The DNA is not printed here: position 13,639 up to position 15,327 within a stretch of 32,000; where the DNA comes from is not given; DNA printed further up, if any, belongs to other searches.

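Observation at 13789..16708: VirB4-type ATPase plus 508-aa polytopic membrane protein: a Ced/Ted-like (conjugation-related) DNA-transfer module with atypical architecture and no visible pilin gene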

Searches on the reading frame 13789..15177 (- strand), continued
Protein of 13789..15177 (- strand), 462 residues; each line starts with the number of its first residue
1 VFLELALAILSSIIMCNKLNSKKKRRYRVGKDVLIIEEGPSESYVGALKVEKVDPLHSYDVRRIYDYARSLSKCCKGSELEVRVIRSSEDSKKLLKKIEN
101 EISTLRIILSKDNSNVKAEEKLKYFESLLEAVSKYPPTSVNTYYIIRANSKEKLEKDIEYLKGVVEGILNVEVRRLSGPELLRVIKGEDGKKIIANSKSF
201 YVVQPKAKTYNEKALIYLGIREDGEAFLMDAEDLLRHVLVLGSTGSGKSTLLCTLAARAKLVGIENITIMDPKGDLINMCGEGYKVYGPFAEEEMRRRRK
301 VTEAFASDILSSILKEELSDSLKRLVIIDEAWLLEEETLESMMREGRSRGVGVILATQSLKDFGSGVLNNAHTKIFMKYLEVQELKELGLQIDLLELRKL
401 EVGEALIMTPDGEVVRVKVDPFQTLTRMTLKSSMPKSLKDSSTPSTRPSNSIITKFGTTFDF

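Call 72: fold_search(model_id=the predicted structure, library=pdb)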
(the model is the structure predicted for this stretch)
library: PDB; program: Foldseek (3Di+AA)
matches with E <= 10: 1297; with E <= 0.001: 424
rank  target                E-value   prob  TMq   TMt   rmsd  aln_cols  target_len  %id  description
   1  8rtb_A                3.0e-11  1.00  0.36  0.23  20.1       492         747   11  Extended inner membrane complex (IMC) protomer structure (TrwM/VirB3-TrwK/VirB4-TrwI/VirB6-TrwG/VirB8-TrwE/VirB10) fro (released 2024-06-19)
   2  4d2i_B                3.4e-11  1.00  0.37  0.38  20.4       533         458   14  Crystal structure of the HerA hexameric DNA translocase from Sulfolobus solfataricus bound to AMP-PNP (released 2014-12-03)
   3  6t8b_D                1.3e-10  1.00  0.34  0.39   9.3       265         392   19  FtsK motor domain with dsDNA, translocating state (released 2019-11-20)
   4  8rtd_O                1.7e-10  1.00  0.37  0.22  20.3       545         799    9  Stalk-Arches-IMC structure from the fully-assembled R388 type IV secretion system determined by cryo-EM. (released 2024-06-19)
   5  4d2i_A                2.2e-10  1.00  0.37  0.37  20.4       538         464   13  Crystal structure of the HerA hexameric DNA translocase from Sulfolobus solfataricus bound to AMP-PNP (released 2014-12-03)
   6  7o43_B                2.6e-10  1.00  0.35  0.21  19.7       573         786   11  TrwK/VirB4unbound dimer complex from R388 type IV secretion system determined by cryo-EM. (released 2022-06-22)
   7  7o42_A                2.6e-10  1.00  0.33  0.17  21.1       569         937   11  TrwK/VirB4unbound trimer of dimers complex (with Hcp1) from the R388 type IV secretion system determined by cryo-EM. (released 2022-06-22)
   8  8rtb_B                4.7e-10  1.00  0.35  0.25  19.9       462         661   13  Extended inner membrane complex (IMC) protomer structure (TrwM/VirB3-TrwK/VirB4-TrwI/VirB6-TrwG/VirB8-TrwE/VirB10) fro (released 2024-06-19)
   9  6t8g_C                5.3e-10  1.00  0.35  0.41  22.4       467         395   14  Stalled FtsK motor domain bound to dsDNA (released 2019-11-20)
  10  8rtd_T                6.3e-10  1.00  0.34  0.20  21.1       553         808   10  Stalk-Arches-IMC structure from the fully-assembled R388 type IV secretion system determined by cryo-EM. (released 2024-06-19)
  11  6t8o_A                7.1e-10  1.00  0.35  0.41   8.7       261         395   20  Stalled FtsK motor domain bound to dsDNA end (released 2019-11-20)
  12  6t8g_A                7.1e-10  1.00  0.35  0.40   7.2       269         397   18  Stalled FtsK motor domain bound to dsDNA (released 2019-11-20)
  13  8woc_A                7.6e-10  1.00  0.39  0.50  14.3       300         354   19  Cryo-EM structure of SIR2/HerA complex (released 2024-09-11)
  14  2iut_A                8.5e-10  1.00  0.36  0.41   6.7       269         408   17  P. aeruginosa FtsK motor domain, dimeric (released 2006-08-29)
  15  6t8o_C                9.0e-10  1.00  0.35  0.40   6.7       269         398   17  Stalled FtsK motor domain bound to dsDNA end (released 2019-11-20)
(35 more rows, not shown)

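Call 77: search_protein_families(library=padloc, proteins=[window:13789-15177:-], max_evalue=0.01)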
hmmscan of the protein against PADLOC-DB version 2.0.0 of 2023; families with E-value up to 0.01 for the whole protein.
window:13789-15177:- (462 aa): 19 families
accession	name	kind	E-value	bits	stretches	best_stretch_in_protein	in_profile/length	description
PDLC04140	mad8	-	4.8e-24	83.4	1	217-426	5-306/314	mads_8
PDLC01055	HerA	-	1.2e-13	48.8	2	337-389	442-492/532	Type III coevolved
PDLC04105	HerA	-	1.7e-09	34.8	1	224-287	155-218/576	-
PDLC04103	HerA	-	2.2e-06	24.3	1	234-287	170-223/579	-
PDLC04101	HerA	-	5.2e-06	23.4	1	222-289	155-225/400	-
PDLC04098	HerA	-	1.3e-05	22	1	236-255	175-194/686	-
PDLC02682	DndH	-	1.8e-05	20.3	1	322-366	1566-1613/1686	DndH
PDLC04107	HerA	-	2.7e-05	21.3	1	221-289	155-230/306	-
PDLC04099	HerA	-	3.4e-05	21.2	1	223-275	157-209/214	-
PDLC02684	DndH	-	3.7e-05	19.4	1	321-366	1596-1644/1715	DndH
PDLC04100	HerA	-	4.1e-05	20.5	1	212-274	138-202/580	-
PDLC02683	DndH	-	4.4e-05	19.5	1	320-383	1266-1332/1389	DndH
PDLC02685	DndH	-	4.6e-05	19.3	1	322-366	1560-1607/1678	DndH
PDLC02185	HerA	-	8.4e-05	19.5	1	211-274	137-203/585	-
PDLC01953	CARF9--CARF_HEPN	-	0.0014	16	0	86-193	226-330/370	-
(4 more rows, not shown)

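Call 78: search_protein_families(library=phrogs, proteins=[window:13789-15177:-], max_evalue=0.01)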
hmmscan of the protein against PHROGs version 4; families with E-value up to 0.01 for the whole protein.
window:13789-15177:- (462 aa): 5 families
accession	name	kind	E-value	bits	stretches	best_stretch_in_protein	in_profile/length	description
phrog_7035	-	unknown function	1.8e-16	60.7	2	209-288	182-265/969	-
phrog_2666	-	head and packaging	9.7e-16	58.5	1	140-420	235-531/555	terminase large subunit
phrog_1358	-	moron, auxiliary metabolic gene and host takeover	1.1e-10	40.8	1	87-255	466-623/1382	FtsK/SpoIIIE-like protein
phrog_24831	-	unknown function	0.00034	20.3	1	216-257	271-314/700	-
phrog_16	-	DNA, RNA and nucleotide metabolism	0.0051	16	1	236-343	291-398/986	DNA helicase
